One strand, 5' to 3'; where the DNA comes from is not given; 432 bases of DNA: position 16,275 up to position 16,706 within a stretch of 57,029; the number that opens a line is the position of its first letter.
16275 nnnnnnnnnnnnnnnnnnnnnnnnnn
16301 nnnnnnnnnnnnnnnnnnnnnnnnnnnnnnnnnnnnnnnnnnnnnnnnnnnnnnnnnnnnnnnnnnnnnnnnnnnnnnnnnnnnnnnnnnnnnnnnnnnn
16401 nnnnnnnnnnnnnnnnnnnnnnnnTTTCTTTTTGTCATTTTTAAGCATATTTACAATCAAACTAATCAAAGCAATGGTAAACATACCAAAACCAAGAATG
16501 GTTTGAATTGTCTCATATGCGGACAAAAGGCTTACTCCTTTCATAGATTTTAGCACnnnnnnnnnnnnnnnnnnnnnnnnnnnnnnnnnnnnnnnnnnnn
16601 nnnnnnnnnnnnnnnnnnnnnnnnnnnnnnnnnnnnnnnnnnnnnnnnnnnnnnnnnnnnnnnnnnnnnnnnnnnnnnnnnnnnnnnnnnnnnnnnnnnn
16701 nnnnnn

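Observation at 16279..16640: Hidden type I toxin-antitoxin-like locus: 34-40 aa holin-like toxin gene with a convergent small RNA sharing a bidirectional terminator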

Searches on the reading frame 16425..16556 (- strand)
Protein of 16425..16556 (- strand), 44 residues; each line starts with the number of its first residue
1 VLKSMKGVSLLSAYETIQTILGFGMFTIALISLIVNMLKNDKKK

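Call 4: search_protein_families(library=pfam, proteins=[window:16425-16556:-, window:16425-16544:-], max_evalue=10)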
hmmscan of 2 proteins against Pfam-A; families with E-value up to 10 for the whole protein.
seq(44 aa): 1 family
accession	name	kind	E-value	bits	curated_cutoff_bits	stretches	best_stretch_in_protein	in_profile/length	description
PF16935.10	Hol_Tox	-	8.6e-14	51.6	23.3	1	11-44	1-34/34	Putative Holin-like Toxin (Hol-Tox)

seq(40 aa): 1 family
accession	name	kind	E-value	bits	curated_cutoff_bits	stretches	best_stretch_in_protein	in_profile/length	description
PF16935.10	Hol_Tox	-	6.5e-14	51.9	23.3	1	7-40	1-34/34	Putative Holin-like Toxin (Hol-Tox)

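Call 5: search_protein_families(library=ncbifam, proteins=[window:16425-16556:-, window:16425-16544:-], max_evalue=10)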
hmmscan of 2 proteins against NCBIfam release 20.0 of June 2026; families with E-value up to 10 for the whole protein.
seq(44 aa): 2 families
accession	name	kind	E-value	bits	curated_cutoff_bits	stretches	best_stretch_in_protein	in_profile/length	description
NF041589.1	PepG1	equivalog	1.3e-19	69.5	70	1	3-44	6-47/47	type I toxin-antitoxin system toxin PepG1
NF052249.1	ComI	equivalog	0.011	15.5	55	1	17-44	7-30/30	competence inhibitor ComI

seq(40 aa): 2 families
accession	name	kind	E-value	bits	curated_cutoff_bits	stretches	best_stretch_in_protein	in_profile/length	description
NF041589.1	PepG1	equivalog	4.2e-19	67.9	70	1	5-40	12-47/47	type I toxin-antitoxin system toxin PepG1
NF052249.1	ComI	equivalog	0.0088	15.8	55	1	13-40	7-30/30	competence inhibitor ComI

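Call 20: find_homologous_proteins(query=window:16425-16556:-, max_evalue=0.01)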
Query seq(44 aa) (44 aa): 106 proteins with E <= 0.01 among 110 candidates.
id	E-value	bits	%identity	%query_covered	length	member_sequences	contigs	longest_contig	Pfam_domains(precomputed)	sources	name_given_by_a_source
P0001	4.9e-18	79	98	100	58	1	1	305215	PF16935.11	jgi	jgi:hypothetical protein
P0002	8.3e-16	73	100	91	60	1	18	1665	PF16935.11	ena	-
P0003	1.1e-15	72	98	91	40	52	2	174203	PF16935.11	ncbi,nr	ncbi:putative holin-like toxin [Enterococcus lactis]|nr:putative holin-like toxin [Enterococcus faec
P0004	2.2e-15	71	95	91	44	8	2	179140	PF16935.11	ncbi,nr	ncbi:putative holin-like toxin (plasmid) [Enterococcus faecium]|nr:putative holin-like toxin [Entero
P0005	2.8e-15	71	98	91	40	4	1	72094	PF16935.11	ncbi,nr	ncbi:putative holin-like toxin [Enterococcus faecium]|nr:putative holin-like toxin [Enterococcus fae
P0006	9.9e-15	69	90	95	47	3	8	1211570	PF16935.11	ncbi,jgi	ncbi:putative holin-like toxin [Enterococcus sp. UD-01]|jgi:hypothetical protein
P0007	1.3e-14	69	90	95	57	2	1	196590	PF16935.11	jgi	jgi:hypothetical protein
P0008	2.8e-14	68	90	91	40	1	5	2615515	PF16935.11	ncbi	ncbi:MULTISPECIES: putative holin-like toxin [unclassified Enterococcus]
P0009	3.7e-14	68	97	84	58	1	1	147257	PF16935.11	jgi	jgi:hypothetical protein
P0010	3.8e-14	68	97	84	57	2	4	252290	PF16935.11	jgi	jgi:hypothetical protein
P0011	4.1e-14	68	88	95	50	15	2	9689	PF16935.11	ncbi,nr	ncbi:TPA: putative holin-like toxin [Enterococcus faecalis]|nr:putative holin-like toxin [Enterococc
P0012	4.3e-14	67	84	100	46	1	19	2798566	PF16935.11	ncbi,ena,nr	ncbi:putative holin-like toxin [Enterococcus faecalis]|nr:putative holin-like toxin [Enterococcus fa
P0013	1.2e-13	66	90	89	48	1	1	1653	PF16935.11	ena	-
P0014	1.4e-13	66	95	84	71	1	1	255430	PF16935.11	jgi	jgi:hypothetical protein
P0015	2.8e-13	65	83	95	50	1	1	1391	PF16935.11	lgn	-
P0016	3.8e-13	65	92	89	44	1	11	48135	PF16935.11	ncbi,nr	ncbi:putative holin-like toxin [Enterococcus faecium]|nr:putative holin-like toxin [Enterococcus fae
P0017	1.3e-12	63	83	95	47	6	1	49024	PF16935.11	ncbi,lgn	ncbi:type I toxin-antitoxin system toxin PepG1 [Enterococcus sp. AZ051]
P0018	1.4e-12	63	84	100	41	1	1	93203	PF16935.11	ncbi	ncbi:putative holin-like toxin (plasmid) [Enterococcus faecium]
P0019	1.7e-12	63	95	84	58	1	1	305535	PF16935.11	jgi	jgi:hypothetical protein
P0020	2.0e-12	62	83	95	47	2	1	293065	PF16935.11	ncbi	ncbi:type I toxin-antitoxin system toxin PepG1 [Enterococcus mediterraneensis]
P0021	2.6e-12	62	83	95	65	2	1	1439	PF16935.11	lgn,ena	-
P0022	3.2e-12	62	81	95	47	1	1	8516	PF16935.11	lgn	-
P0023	4.5e-12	61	81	95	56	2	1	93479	PF16935.11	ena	-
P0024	9.9e-12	60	85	91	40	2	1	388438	PF16935.11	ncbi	ncbi:putative holin-like toxin [Enterococcus sp. DIV0086]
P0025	1.2e-11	60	97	77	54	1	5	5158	PF16935.11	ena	-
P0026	1.8e-11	60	91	80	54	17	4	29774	PF16935.11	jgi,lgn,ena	-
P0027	2.5e-11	59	74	98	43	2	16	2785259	PF16935.11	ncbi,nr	ncbi:putative holin-like toxin [Enterococcus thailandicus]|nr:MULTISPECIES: putative holin-like toxi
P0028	2.6e-11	59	91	80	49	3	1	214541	PF16935.11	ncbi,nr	ncbi:hypothetical protein D347_02145 [Enterococcus faecalis LA3B-2]|nr:hypothetical protein D347_021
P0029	2.9e-11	59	79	95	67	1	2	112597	PF16935.11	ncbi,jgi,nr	ncbi:putative holin-like toxin [Enterococcus casseliflavus]|jgi:hypothetical protein|nr:putative hol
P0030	3.3e-11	59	79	95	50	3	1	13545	PF16935.11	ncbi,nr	ncbi:putative holin-like toxin [Enterococcus sp. DIV0660C]|nr:putative holin-like toxin [Enterococcu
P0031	3.5e-11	59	91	80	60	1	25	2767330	PF16935.11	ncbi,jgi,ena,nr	ncbi:putative holin-like toxin [Enterococcus faecalis]|jgi:hypothetical protein|nr:type I toxin-anti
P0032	3.6e-11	59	91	80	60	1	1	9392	PF16935.11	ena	-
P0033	3.9e-11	59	79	89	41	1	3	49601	PF16935.11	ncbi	ncbi:putative holin-like toxin [Enterococcus sp. AZ072]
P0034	4.3e-11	58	91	80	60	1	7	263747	PF16935.11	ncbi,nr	ncbi:putative holin-like toxin [Enterococcus faecalis]|nr:putative holin-like toxin [Enterococcus fa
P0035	4.4e-11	58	76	95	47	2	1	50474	PF16935.11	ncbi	ncbi:type I toxin-antitoxin system toxin PepG1 [Candidatus Enterococcus moelleringii]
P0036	4.6e-11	58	79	89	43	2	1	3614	PF16935.11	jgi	jgi:uncharacterized protein YoaH (UPF0181 family)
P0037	5.1e-11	58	78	93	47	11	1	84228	PF16935.11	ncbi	ncbi:type I toxin-antitoxin system toxin PepG1 [Enterococcus casseliflavus]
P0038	5.8e-11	58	91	80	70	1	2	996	PF16935.11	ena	-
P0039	5.8e-11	58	76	95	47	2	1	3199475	PF16935.11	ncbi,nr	ncbi:type I toxin-antitoxin system toxin PepG1 [Candidatus Enterococcus testudinis]|nr:type I toxin-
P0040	6.0e-11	58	74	95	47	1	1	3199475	PF16935.11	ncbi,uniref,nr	ncbi:hypothetical protein A5886_000457 [Enterococcus sp. 8G7_MSG3316]|uniref:Holin-like toxin n=1 Ta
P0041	6.4e-11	58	89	80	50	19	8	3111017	PF16935.11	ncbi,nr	ncbi:putative holin-like toxin [Enterococcus faecalis]|nr:putative holin-like toxin [Enterococcus fa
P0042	7.5e-11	58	76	95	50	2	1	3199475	PF16935.11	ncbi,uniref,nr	ncbi:hypothetical protein A5886_000544 [Enterococcus sp. 8G7_MSG3316]|uniref:Holin-like toxin n=1 Ta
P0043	7.8e-11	58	76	95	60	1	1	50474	PF16935.11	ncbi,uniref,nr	ncbi:putative holin-like toxin [Enterococcus sp. 669A]|uniref:Holin-like toxin n=1 Tax=Candidatus En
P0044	8.9e-11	57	86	82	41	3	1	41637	PF16935.11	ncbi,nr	ncbi:putative holin-like toxin [Enterococcus faecalis]|nr:putative holin-like toxin [Enterococcus fa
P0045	1.0e-10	57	89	80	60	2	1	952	PF16935.11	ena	-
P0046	1.1e-10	57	91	77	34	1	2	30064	PF16935.11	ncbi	ncbi:putative holin-like toxin [Enterococcus faecium]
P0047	1.2e-10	57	89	80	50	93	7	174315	PF16935.11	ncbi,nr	ncbi:TPA: putative holin-like toxin [Enterococcus faecalis]|nr:putative holin-like toxin [Enterococc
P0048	1.3e-10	57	89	80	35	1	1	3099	PF16935.11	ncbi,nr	ncbi:putative holin-like toxin, partial [Enterococcus faecium]|nr:putative holin-like toxin [Enteroc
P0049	1.4e-10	57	78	93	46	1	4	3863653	PF16935.11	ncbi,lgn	ncbi:type I toxin-antitoxin system toxin PepG1 [Enterococcus sp. AZ072]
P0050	1.8e-10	56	89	80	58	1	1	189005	PF16935.11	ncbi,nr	ncbi:hypothetical protein HMPREF9519_02155 [Enterococcus faecalis TX1346]|nr:hypothetical protein HM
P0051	1.9e-10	56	89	80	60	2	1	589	PF16935.11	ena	-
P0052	2.5e-10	56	86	80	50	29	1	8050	PF16935.11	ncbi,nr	ncbi:MAG: type I toxin-antitoxin system toxin PepG1 [Enterococcus faecalis]|nr:type I toxin-antitoxi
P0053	2.5e-10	56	89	80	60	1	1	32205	PF16935.11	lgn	-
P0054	2.7e-10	56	86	82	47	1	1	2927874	PF16935.11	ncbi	ncbi:type I toxin-antitoxin system toxin PepG1 [Enterococcus faecalis ATCC 29212]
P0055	3.6e-10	56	83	82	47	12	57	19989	PF16935.11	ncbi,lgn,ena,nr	ncbi:type I toxin-antitoxin system toxin PepG1 [Melissococcus plutonius]|nr:type I toxin-antitoxin s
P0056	3.7e-10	56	74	95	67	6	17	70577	PF16935.11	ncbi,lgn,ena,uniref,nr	ncbi:putative holin-like toxin [Enterococcus gallinarum]|uniref:Holin-like toxin n=1 Tax=Enterococcu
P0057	3.9e-10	55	83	82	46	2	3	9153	PF16935.11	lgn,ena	-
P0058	4.2e-10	55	86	80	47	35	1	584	PF16935.11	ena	-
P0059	4.3e-10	55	83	82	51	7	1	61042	PF16935.11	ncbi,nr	ncbi:hypothetical protein MEPL9_10c00460 [Melissococcus plutonius]|nr:hypothetical protein MEPL9_10c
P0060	4.3e-10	55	81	82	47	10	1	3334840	PF16935.11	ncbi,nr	ncbi:type I toxin-antitoxin system toxin PepG1 [Enterococcus mundtii]|nr:type I toxin-antitoxin syst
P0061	4.4e-10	55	92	82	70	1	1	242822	PF16935.11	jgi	jgi:hypothetical protein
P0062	5.4e-10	55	76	93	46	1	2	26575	PF16935.11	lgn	-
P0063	5.9e-10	55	83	82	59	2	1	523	PF16935.11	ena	-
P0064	6.0e-10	55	88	77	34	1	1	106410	PF16935.11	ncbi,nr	ncbi:putative holin-like toxin (plasmid) [Lactococcus lactis]|nr:putative holin-like toxin [Lactococ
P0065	6.4e-10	55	74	89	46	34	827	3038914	PF16935.11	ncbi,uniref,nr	ncbi:TPA: putative holin-like toxin [Enterococcus faecalis]|uniref:Holin-like toxin n=1 Tax=Enteroco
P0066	7.0e-10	55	83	80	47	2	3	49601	PF16935.11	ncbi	ncbi:type I toxin-antitoxin system toxin PepG1 [Enterococcus sp. AZ072]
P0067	7.4e-10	55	88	77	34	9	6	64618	PF16935.11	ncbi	ncbi:putative holin-like toxin, partial [Enterococcus faecalis]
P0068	8.4e-10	54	88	77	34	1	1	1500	PF16935.11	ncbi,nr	ncbi:MAG: putative holin-like toxin [Acinetobacter sp.]|nr:putative holin-like toxin [Acinetobacter 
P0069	8.7e-10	54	83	82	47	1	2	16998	PF16935.11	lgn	-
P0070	9.9e-10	54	88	75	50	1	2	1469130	PF16935.11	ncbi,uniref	ncbi:type I toxin-antitoxin system toxin PepG1 [Enterococcus sp. DIV1420a]|uniref:type I toxin-antit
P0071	9.9e-10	54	73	93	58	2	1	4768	PF16935.11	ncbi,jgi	-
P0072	1.2e-9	54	78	82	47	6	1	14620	PF16935.11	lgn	-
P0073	1.3e-9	54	82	86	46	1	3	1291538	PF16935.11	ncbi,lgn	ncbi:putative holin-like toxin [Enterococcus sp. AZ072]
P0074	1.4e-9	54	74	89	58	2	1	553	PF16935.11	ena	-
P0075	1.4e-9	54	81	82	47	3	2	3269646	PF16935.11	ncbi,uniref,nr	ncbi:putative holin-like toxin [Enterococcus sp. DIV1298c]|uniref:Holin-like toxin n=1 Tax=Candidatu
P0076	2.5e-9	53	85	77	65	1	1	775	PF16935.11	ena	-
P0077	2.5e-9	53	78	82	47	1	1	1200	PF16935.11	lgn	-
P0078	2.5e-9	53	85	77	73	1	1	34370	PF16935.11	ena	-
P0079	3.4e-9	53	85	77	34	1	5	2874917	PF16935.11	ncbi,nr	ncbi:putative holin-like toxin [Enterococcus faecalis]|nr:putative holin-like toxin [Enterococcus fa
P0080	4.1e-9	52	82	77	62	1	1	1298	PF16935.11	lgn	-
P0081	4.3e-9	52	84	80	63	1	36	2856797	PF16935.11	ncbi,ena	-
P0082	4.7e-9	52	78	82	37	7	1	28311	PF16935.11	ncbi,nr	ncbi:putative holin-like toxin [Enterococcus faecalis]|nr:putative holin-like toxin [Enterococcus fa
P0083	8.3e-9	51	74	98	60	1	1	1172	PF16935.11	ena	-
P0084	8.3e-9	51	73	93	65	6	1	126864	PF16935.11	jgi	-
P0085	9.7e-9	51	97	68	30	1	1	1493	PF16935.11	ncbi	ncbi:putative holin-like toxin, partial [Enterococcus faecium]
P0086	2.2e-8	50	71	93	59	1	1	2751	PF16935.11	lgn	-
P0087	3.6e-8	50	100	64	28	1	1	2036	PF16935.11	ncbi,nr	ncbi:putative holin-like toxin, partial [Enterococcus faecium]|nr:putative holin-like toxin [Enteroc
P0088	5.1e-8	49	100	64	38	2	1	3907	PF16935.11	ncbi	ncbi:putative holin-like toxin, partial [Enterococcus faecium]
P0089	8.1e-8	48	82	77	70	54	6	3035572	PF16935.11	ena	-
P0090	1.4e-7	48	100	61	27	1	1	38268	PF16935.11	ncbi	ncbi:putative holin-like toxin, partial [Enterococcus faecium]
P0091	3.3e-7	47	60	98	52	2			PF16935.11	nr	nr:putative holin-like toxin [Enterococcus faecalis]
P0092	6.5e-7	46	83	80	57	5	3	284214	PF16935.11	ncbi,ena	-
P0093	7.7e-7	45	100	59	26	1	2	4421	PF16935.11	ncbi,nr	ncbi:TPA: putative holin-like toxin, partial [Enterococcus faecium]|nr:putative holin-like toxin [En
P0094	9.2e-7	45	73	75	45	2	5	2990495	PF16935.11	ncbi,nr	ncbi:putative holin-like toxin [Enterococcus faecalis]|nr:putative holin-like toxin [Enterococcus fa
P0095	1.7e-6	44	64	100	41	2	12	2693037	PF16935.11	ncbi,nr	ncbi:putative holin-like toxin [Enterococcus faecalis]|nr:putative holin-like toxin [Enterococcus fa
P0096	2.0e-6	44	79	75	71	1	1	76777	PF16935.11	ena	-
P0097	2.1e-6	44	93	61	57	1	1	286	PF00306.33,PF16935.11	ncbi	ncbi:hypothetical protein DRJ72_14440, partial [Enterococcus faecalis]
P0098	2.2e-6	44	79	75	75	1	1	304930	PF16935.11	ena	-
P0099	2.9e-6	44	80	68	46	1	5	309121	PF16935.11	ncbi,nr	ncbi:putative holin-like toxin [Enterococcus faecalis]|nr:putative holin-like toxin [Enterococcus fa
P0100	3.0e-6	44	100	57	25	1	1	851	PF16935.11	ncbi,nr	ncbi:putative holin-like toxin, partial [Enterococcus faecium]|nr:putative holin-like toxin [Enteroc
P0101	3.5e-6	43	79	77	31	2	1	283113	PF16935.11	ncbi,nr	ncbi:putative holin-like toxin [Enterococcus faecalis]|nr:putative holin-like toxin [Enterococcus fa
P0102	3.8e-6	43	100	57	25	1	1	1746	PF16935.11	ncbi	ncbi:TPA: putative holin-like toxin, partial [Enterococcus faecium]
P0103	4.2e-6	43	86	66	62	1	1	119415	PF16935.11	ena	-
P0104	1.6e-5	41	80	80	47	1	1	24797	PF16935.11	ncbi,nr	ncbi:putative holin-like toxin [Enterococcus faecalis]|nr:putative holin-like toxin [Enterococcus fa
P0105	2.3e-5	41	83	66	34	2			PF16935.11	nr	nr:putative holin-like toxin [Enterococcus sp. DIV0660C]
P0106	2.7e-4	38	95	50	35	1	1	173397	PF16935.11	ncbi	ncbi:putative holin-like toxin [Enterococcus faecium]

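Call 23: find_related_loci(query=A1, collection=genome_contigs, flank=800)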
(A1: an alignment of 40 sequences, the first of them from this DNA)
Query A1 (44 aa) in genome_contigs; peptide patterns used: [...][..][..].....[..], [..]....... (x = any residue, [..] = any of these).
89 stretches matched a pattern; 39 encode a relative of the query (tblastn E <= 1e-3); 39 distinct loci.
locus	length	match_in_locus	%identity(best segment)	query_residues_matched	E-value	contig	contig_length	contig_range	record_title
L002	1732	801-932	98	1-44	5e-24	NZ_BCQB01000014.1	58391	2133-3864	Enterococcus durans NBRC 100479 = LMG 10746 strain NBRC 100479, whole genome shotgun sequence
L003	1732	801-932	95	1-44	2e-23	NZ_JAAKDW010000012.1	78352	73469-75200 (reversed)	Enterococcus sp. ZJ1622 Scaffold12_1, whole genome shotgun sequence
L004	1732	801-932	89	1-44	3e-22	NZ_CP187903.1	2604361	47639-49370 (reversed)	Enterococcus sp. DIV0210g chromosome, complete genome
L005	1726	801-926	90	3-44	1e-20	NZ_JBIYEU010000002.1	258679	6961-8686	Enterococcus sp. UD-01 Ga0592912_02, whole genome shotgun sequence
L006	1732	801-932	82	1-44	2e-19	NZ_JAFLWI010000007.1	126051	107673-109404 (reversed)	Candidatus Enterococcus courvalinii strain MSG2901 scaffold1.7, whole genome shotgun sequence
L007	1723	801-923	85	3-43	8e-19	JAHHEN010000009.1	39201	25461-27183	Enterococcus innesii strain GAL7 9, whole genome shotgun sequence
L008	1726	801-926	81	3-44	2e-18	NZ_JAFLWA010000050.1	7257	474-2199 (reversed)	Enterococcus sp. DIV0660C scaffold1.50, whole genome shotgun sequence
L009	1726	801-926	81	3-44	7e-18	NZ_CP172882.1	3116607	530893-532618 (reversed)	Enterococcus sp. DIV0876 chromosome, complete genome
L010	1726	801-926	79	3-44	8e-18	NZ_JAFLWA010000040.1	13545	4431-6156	Enterococcus sp. DIV0660C scaffold1.40, whole genome shotgun sequence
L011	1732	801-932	75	1-44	1e-17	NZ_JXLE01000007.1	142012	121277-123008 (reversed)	Enterococcus thailandicus strain DSM 21767 Scaffold7, whole genome shotgun sequence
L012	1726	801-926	76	3-44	1e-17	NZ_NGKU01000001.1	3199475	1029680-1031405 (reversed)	Candidatus Enterococcus testudinis strain 8G7_MSG3316 scaffold00001, whole genome shotgun sequence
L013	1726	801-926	76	3-44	3e-17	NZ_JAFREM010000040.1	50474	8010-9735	Candidatus Enterococcus moelleringii strain 669A scaffold1.40, whole genome shotgun sequence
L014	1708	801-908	86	9-44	4e-17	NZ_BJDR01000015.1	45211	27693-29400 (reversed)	Enterococcus nangangensis strain Feb-94 contig15, whole genome shotgun sequence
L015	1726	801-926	76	3-44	6e-17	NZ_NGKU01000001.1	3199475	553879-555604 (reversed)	Candidatus Enterococcus testudinis strain 8G7_MSG3316 scaffold00001, whole genome shotgun sequence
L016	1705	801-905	89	10-44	1e-16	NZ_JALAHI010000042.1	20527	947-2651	MAG: Enterococcus sp. isolate nf_bin.1 k141_28988, whole genome shotgun sequence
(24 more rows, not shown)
